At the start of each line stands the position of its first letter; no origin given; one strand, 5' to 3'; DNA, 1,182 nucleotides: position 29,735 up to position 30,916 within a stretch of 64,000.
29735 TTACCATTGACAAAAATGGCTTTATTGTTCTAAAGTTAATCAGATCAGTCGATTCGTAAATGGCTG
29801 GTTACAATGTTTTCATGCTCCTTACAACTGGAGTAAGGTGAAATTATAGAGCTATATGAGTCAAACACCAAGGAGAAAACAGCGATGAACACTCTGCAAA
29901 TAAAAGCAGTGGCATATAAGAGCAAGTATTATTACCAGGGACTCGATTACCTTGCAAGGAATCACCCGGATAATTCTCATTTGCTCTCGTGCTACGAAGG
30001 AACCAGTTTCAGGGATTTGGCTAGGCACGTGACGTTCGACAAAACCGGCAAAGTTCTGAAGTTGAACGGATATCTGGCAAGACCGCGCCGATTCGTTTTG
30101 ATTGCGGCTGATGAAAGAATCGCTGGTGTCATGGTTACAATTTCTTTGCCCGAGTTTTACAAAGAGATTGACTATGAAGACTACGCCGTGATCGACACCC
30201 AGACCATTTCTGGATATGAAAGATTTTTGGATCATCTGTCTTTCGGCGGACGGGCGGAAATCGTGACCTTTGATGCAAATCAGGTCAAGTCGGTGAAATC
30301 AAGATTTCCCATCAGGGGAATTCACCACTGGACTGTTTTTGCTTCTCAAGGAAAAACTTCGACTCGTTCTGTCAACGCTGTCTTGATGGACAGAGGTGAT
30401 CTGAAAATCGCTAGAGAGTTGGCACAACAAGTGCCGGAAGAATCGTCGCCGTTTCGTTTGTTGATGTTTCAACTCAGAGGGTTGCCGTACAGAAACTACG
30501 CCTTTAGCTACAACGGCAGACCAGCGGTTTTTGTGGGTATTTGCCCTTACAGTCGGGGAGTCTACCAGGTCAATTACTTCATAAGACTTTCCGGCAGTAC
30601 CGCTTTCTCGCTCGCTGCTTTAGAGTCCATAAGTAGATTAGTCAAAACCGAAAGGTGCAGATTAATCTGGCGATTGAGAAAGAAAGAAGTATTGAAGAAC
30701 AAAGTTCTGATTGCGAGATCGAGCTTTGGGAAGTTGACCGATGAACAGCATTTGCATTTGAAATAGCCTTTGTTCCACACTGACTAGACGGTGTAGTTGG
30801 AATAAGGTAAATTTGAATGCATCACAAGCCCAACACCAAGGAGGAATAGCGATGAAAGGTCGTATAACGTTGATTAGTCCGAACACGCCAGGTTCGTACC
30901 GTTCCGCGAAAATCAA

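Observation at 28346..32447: Divergent GC-rich islet: second TyrRS paralog facing an unknown protein and a B12-binding radical SAM enzyme with duplicated 5' leaders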

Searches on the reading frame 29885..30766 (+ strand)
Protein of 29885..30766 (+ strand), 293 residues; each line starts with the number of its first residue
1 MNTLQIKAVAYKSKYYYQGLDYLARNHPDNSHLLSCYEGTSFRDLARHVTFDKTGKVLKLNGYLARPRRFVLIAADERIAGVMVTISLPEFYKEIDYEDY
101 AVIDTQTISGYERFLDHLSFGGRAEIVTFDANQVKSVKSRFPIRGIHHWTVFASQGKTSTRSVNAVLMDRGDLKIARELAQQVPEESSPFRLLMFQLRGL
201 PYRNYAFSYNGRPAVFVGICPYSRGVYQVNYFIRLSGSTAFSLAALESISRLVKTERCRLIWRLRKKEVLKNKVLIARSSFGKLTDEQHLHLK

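Call 6: search_protein_families(library=pfam, proteins=[window:29885-30766:+])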
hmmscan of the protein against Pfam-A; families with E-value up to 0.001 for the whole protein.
window:29885-30766:+ (293 aa): 0 families

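Call 7: search_protein_families(library=ncbifam, proteins=[window:29885-30766:+])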
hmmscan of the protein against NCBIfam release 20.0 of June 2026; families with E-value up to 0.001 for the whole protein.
window:29885-30766:+ (293 aa): 0 families

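Call 13: find_homologous_proteins(query=window:29885-30763:+)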
Query window:29885-30763:+ (293 aa): 28 proteins with E <= 0.001 among 1765 candidates.
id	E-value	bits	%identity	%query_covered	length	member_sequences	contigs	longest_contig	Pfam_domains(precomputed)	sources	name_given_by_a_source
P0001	2.7e-169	580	100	89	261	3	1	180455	-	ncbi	ncbi:MAG: hypothetical protein WC465_03340 [Patescibacteria group bacterium]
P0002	6.8e-165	565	85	100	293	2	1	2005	-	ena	-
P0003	5.1e-107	375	59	98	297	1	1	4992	-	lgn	-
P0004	6.6e-106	372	59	99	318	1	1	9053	-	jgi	jgi:hypothetical protein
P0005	2.8e-104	366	58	99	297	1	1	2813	-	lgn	-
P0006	1.2e-103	364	57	99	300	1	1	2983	-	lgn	-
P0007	2.7e-103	363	58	99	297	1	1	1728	-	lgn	-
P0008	1.4e-102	361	56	99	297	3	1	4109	-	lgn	-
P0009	6.5e-102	359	54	99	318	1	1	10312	-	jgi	-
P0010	2.4e-101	357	56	99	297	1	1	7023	-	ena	-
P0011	5.5e-101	355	56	99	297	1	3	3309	-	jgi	jgi:hypothetical protein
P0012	3.2e-100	353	56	99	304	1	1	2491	-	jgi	jgi:hypothetical protein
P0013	8.4e-100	352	57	99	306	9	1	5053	-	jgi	-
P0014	5.6e-99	349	55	99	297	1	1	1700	-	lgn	-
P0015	2.3e-95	337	54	99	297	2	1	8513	-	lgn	-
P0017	3.7e-93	330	54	98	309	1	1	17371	-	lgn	-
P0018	5.5e-90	319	51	98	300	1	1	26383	-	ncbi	-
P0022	4.1e-88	313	52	98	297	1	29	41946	-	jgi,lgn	jgi:hypothetical protein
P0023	2.1e-87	311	48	99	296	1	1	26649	-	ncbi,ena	-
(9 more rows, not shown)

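Call 14: find_encoding_contigs(protein=window:29885-30763:+, flank=10000)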
Protein window:29885-30763:+ (293 aa): 2 contigs read that carry it; 1 place shown.
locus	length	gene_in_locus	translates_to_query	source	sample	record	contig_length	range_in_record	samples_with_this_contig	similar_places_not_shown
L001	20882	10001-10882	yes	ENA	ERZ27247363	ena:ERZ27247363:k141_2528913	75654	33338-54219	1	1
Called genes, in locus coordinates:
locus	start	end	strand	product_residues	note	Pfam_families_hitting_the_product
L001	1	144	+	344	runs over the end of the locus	-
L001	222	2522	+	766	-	PF16927:HisKA_7TM, PF01590:GAF, PF13185:GAF_2, PF13492:GAF_3, PF00512:HisKA (weak), PF02518:HATPase_c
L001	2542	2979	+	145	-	PF00072:Response_reg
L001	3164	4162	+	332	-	PF01636:APH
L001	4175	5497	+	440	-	PF13450:NAD_binding_8, PF01593:Amino_oxidase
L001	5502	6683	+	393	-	PF00579:tRNA-synt_1b, PF22421:SYY_C-terminal, PF01479:S4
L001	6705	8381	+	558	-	PF00282:Pyridoxal_deC (faint)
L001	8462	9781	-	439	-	PF00579:tRNA-synt_1b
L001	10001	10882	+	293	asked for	-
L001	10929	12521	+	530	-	PF02310:B12-binding, PF04055:Radical_SAM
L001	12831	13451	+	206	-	-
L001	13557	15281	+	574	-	PF05157:MshEN (faint), PF00437:T2SSE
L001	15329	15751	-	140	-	PF02367:TsaE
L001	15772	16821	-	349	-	PF00814:TsaD, PF22521:HypF_C_2 (faint)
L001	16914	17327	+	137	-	-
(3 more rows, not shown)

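Call 15: find_encoding_contigs(protein=P0022, flank=10000, max_places=3)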
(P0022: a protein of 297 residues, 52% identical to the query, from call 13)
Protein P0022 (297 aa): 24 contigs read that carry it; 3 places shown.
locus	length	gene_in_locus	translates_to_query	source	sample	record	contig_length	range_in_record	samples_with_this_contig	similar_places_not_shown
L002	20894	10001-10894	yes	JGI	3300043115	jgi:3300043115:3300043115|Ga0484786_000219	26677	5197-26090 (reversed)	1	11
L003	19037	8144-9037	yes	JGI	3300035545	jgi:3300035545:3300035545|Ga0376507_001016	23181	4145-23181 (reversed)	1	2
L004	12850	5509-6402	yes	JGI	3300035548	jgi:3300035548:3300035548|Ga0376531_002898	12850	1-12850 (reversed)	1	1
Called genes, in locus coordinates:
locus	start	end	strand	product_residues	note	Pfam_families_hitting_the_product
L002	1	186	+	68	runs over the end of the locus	-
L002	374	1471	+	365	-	PF00348:polyprenyl_synt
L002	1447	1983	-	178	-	PF00293:NUDIX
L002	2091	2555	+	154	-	PF06935:DUF1284 (weak)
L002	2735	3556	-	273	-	PF23023:Anti-Pycsar_Apyc1, PF00753:Lactamase_B (weak), PF12706:Lactamase_B_2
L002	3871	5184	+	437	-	PF13450:NAD_binding_8, PF01593:Amino_oxidase (weak)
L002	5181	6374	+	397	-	PF00579:tRNA-synt_1b, PF22421:SYY_C-terminal (weak), PF01479:S4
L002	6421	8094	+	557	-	PF00282:Pyridoxal_deC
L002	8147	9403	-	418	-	PF00579:tRNA-synt_1b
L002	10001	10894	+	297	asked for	-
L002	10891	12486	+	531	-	PF02310:B12-binding, PF04055:Radical_SAM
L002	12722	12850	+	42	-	-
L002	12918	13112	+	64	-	-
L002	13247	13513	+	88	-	-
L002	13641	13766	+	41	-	-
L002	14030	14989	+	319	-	PF01488:Shikimate_DH (weak)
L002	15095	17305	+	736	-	PF16927:HisKA_7TM, PF01590:GAF, PF13185:GAF_2, PF13492:GAF_3 (weak), PF00512:HisKA, PF02518:HATPase_c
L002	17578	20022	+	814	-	-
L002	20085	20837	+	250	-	PF17131:TP_0789-like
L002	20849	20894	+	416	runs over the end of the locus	-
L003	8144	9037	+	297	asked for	-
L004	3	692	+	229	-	?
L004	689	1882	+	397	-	PF00579:tRNA-synt_1b, PF22421:SYY_C-terminal (weak), PF01479:S4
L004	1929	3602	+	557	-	PF00282:Pyridoxal_deC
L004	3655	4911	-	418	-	PF00579:tRNA-synt_1b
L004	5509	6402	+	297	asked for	-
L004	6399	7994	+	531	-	PF02310:B12-binding, PF04055:Radical_SAM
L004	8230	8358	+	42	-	-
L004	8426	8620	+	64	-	-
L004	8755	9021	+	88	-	-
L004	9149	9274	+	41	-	-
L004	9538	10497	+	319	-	PF01488:Shikimate_DH (weak)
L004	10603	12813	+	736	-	PF16927:HisKA_7TM, PF01590:GAF, PF13185:GAF_2, PF13492:GAF_3 (weak), PF00512:HisKA, PF02518:HATPase_c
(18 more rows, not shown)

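Call 16: find_encoding_contigs(protein=P0018, flank=10000, max_places=2)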
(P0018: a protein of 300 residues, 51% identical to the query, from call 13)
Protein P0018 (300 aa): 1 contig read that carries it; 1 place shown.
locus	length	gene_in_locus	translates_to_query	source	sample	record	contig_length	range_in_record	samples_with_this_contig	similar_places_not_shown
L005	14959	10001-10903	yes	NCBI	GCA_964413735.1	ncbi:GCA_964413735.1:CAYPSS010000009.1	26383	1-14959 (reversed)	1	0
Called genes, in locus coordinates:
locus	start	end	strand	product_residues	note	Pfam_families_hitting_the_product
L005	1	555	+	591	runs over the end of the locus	PF00664:ABC_membrane, PF00005:ABC_tran, PF02463:SMC_N (faint)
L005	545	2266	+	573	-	PF09972:DUF2207, PF20990:DUF2207_C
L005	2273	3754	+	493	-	PF00753:Lactamase_B, PF12706:Lactamase_B_2 (weak), PF16661:Lactamase_B_6, PF10996:Beta-Casp, PF07521:RMMBL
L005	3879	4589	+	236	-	PF13098:Thioredoxin_2 (weak), PF13462:Thioredoxin_4, PF01323:DSBA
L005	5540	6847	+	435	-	PF13450:NAD_binding_8, PF01593:Amino_oxidase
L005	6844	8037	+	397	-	PF00579:tRNA-synt_1b, PF22421:SYY_C-terminal (weak), PF01479:S4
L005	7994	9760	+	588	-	PF00282:Pyridoxal_deC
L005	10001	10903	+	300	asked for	-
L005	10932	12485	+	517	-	PF02310:B12-binding, PF04055:Radical_SAM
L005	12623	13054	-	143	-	-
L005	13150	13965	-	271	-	PF13495:Phage_int_SAM_4, PF02899:Phage_int_SAM_1 (faint), PF00589:Phage_integrase, PF22823:MrpR_C_cat (weak)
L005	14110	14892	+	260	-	-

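Call 17: find_encoding_contigs(protein=P0023, flank=10000, max_places=2)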
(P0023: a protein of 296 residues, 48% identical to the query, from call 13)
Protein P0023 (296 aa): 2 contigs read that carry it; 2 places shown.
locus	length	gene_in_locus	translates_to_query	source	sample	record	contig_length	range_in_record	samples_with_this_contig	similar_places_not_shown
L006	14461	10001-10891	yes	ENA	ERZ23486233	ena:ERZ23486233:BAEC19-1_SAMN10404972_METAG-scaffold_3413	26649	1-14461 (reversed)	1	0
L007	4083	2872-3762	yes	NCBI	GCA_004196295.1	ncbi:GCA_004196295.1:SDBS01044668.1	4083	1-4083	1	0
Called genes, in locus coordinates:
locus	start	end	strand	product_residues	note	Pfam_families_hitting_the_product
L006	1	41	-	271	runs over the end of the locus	-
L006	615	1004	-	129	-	-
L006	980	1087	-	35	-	-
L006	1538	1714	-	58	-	-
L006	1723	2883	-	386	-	PF01972:SDH_protease, PF25145:NfeD1b_N (weak)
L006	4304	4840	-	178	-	-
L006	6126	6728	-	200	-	-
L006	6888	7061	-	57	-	-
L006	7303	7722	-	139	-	-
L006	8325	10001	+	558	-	PF00282:Pyridoxal_deC (faint)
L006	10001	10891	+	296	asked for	-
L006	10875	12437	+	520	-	PF02310:B12-binding, PF04055:Radical_SAM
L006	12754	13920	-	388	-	PF01548:DEDD_Tnp_IS110, PF02371:Transposase_20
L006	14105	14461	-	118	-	?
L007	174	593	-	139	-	-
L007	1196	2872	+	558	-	PF00282:Pyridoxal_deC (faint)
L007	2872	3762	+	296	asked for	-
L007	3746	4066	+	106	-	PF02310:B12-binding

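Call 18: find_encoding_contigs(protein=P0017, flank=10000, max_places=2)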
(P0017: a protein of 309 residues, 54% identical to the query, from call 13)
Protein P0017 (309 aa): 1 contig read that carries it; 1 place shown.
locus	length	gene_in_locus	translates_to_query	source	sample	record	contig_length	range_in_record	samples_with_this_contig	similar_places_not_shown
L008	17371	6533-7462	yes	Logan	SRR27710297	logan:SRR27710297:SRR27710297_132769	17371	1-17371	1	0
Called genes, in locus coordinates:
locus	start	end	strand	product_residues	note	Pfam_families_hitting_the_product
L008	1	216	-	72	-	?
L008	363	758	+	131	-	-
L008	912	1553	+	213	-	PF03575:Peptidase_S51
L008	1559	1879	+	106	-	PF04229:GrpB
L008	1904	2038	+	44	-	-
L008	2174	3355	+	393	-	PF00579:tRNA-synt_1b, PF22421:SYY_C-terminal, PF01479:S4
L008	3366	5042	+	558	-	PF00282:Pyridoxal_deC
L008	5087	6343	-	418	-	PF00579:tRNA-synt_1b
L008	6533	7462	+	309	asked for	-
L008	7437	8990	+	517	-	PF02310:B12-binding, PF04055:Radical_SAM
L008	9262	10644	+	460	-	PF00266:Aminotran_5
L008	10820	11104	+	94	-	PF14340:DUF4395 (weak)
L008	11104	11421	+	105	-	-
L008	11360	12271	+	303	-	PF00512:HisKA (faint), PF02518:HATPase_c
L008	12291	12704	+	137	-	PF00072:Response_reg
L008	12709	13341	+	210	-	PF01351:RNase_HII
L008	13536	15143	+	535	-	-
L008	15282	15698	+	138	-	-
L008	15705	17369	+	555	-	?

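Call 23: search_solved_structures(query=A1, max_evalue=10)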
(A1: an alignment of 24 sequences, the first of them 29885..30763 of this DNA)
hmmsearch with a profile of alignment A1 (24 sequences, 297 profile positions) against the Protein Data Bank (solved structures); distinct sequences matched with E-value up to 10: 4.
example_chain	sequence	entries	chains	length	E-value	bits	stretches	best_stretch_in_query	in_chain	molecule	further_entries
5cwj_A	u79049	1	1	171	0.42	13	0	229-267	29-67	Designed helical repeat protein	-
37tt_A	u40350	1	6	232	3.6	9.9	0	229-267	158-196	Z4 c3ii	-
9o59_A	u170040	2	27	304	5.5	9.3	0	229-270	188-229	Z4-Cage Nanoparticle | Octahedral Z4-Cage Nanoparticle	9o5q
9d92_A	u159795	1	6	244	6.8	9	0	229-267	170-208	Z4 c3i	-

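Call 27: predict_structure(alignment_id=A1)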
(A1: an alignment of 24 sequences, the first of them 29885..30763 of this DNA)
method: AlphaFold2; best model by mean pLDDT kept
length: 293 residues; sequences in the alignment: 24
mean_pLDDT: 91.5   pTM: 0.89
mean pLDDT of the five models: 91.5, 89.0, 88.9, 87.2, 83.0
residues with pLDDT >= 90: 228; 70-90: 53; 50-70: 11; < 50: 1
segments of 3 or more residues with pLDDT < 50: none
pLDDT, mean of each block of 10 residues (from residue 1): 86 97 93 96 86 72 94 94 92 78 95 94 92 97 95 80 91 96 90 93 94 94 94 90 94 93 95 92 96 91
secondary structure, 60 per line:
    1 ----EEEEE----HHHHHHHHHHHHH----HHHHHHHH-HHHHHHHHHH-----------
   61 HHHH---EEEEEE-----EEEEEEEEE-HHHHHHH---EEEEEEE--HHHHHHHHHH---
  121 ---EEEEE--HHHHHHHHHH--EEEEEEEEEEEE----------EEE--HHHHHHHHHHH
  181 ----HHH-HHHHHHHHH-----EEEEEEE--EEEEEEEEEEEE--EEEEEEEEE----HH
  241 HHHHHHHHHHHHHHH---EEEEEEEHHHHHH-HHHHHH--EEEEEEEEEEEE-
elements in order: E5-9 H14-26 H31-38 H40-49 H61-64 E68-73 E79-87 H89-95 E99-105 H108-117 E124-128 H131-140 E143-154 E165-167 H170-180 H189-197 E203-209 E212-223 E226-234 H239-255 E259-265 H266-271 H273-278 E281-292

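Call 32: search_protein_representatives(alignment_id=A1)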
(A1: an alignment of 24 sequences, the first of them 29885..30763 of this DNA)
Query: 24 sequences, 297 profile positions. Proteins with E-value up to 0.001 (for the whole library): 23; up to 1e-10: 22; up to 1e-30: 11. The best 23 are listed.
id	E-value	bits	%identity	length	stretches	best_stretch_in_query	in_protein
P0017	4.5e-138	475.8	-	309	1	7-297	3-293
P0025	3.0e-125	433.8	-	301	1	5-297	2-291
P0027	9.9e-115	399.2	-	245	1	53-297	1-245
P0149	2.0e-105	368.7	-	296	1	6-296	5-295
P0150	8.6e-94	330.5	-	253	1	6-255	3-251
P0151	1.9e-68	247.3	-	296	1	10-296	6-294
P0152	3.9e-61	223.3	-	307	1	8-297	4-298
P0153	4.5e-58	213.2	-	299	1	16-296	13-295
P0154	6.2e-37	143.8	-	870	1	24-296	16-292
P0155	5.2e-32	127.7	-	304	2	18-163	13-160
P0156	4.0e-31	124.7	-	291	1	16-297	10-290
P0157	1.0e-27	113.5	-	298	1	31-295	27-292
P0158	3.2e-24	102.1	-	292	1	12-297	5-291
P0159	3.4e-24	102.0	-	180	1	14-179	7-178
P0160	2.2e-22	96.1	-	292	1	15-296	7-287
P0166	9.7e-14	67.7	-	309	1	22-296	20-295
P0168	2.1e-09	53.4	-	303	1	28-296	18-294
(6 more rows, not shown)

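Call 33: find_related_loci(query=A1, collection=genome_contigs, flank=10000)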
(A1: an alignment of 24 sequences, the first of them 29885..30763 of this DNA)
Query A1 (293 aa) in genome_contigs; peptide patterns used: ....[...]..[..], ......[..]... (x = any residue, [..] = any of these).
120 stretches matched a pattern; 2 encode a relative of the query (tblastn E <= 1e-3); 2 distinct loci.
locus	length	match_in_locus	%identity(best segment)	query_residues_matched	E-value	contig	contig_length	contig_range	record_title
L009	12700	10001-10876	54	3-293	2e-104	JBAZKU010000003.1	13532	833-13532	MAG: Candidatus Paceibacterota bacterium isolate SO_2017_LW4_151 scaffold_8803_c1_LW137-91_2017, whole genome shotgun se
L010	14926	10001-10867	51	6-293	5e-99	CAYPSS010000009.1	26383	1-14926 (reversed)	MAG TPA_asm: uncultured Gammaproteobacteria bacterium isolate binchicken_co27_474 genome assembly, contig: NODE_3205_len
